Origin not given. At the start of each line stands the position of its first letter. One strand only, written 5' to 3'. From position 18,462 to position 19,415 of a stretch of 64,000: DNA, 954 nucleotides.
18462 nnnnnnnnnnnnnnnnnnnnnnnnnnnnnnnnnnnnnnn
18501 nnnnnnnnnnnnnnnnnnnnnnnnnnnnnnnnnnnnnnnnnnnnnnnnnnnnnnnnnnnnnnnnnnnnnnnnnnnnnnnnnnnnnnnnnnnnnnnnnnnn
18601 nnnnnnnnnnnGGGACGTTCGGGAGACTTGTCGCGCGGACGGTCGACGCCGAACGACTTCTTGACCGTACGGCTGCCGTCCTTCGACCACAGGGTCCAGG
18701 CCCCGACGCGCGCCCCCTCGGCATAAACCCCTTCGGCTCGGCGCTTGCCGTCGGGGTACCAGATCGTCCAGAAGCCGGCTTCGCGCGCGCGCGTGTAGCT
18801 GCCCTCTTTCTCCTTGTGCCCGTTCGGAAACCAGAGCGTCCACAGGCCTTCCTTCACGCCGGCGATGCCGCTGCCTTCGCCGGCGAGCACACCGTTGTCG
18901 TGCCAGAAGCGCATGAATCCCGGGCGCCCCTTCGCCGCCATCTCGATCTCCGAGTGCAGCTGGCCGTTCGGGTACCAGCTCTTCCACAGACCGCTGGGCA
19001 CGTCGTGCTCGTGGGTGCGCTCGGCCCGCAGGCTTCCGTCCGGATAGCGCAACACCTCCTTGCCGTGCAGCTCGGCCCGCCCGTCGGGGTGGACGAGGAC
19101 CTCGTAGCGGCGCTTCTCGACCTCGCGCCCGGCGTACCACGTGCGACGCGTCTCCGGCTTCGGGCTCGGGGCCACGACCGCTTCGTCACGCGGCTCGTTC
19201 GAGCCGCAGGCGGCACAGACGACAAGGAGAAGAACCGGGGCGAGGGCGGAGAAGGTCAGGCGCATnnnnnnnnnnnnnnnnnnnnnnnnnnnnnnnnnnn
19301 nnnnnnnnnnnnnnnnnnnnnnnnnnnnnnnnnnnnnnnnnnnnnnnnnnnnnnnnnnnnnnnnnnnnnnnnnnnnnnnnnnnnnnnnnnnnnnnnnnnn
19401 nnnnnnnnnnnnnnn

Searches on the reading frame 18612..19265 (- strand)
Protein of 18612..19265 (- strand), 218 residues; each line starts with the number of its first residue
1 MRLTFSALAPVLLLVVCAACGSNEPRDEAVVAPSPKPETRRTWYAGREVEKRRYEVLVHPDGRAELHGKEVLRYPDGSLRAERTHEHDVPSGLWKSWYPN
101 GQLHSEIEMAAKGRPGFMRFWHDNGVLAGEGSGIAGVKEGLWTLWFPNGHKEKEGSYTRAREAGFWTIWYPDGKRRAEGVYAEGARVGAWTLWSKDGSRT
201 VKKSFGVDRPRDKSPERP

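Call 72: search_protein_families(library=pfam, proteins=[window:18612-19265:-], max_evalue=0.0001)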
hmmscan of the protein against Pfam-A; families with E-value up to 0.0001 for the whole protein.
window:18612-19265:- (218 aa): 2 families
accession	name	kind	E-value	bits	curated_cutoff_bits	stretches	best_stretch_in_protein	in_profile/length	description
PF07661.19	MORN_2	-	3.6e-17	60.9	29.6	0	92-108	3-19/22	MORN repeat variant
PF07202.18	Tcp10_C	-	4.1e-06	26.8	36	0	54-78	4-31/35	T-complex protein 10 C-terminus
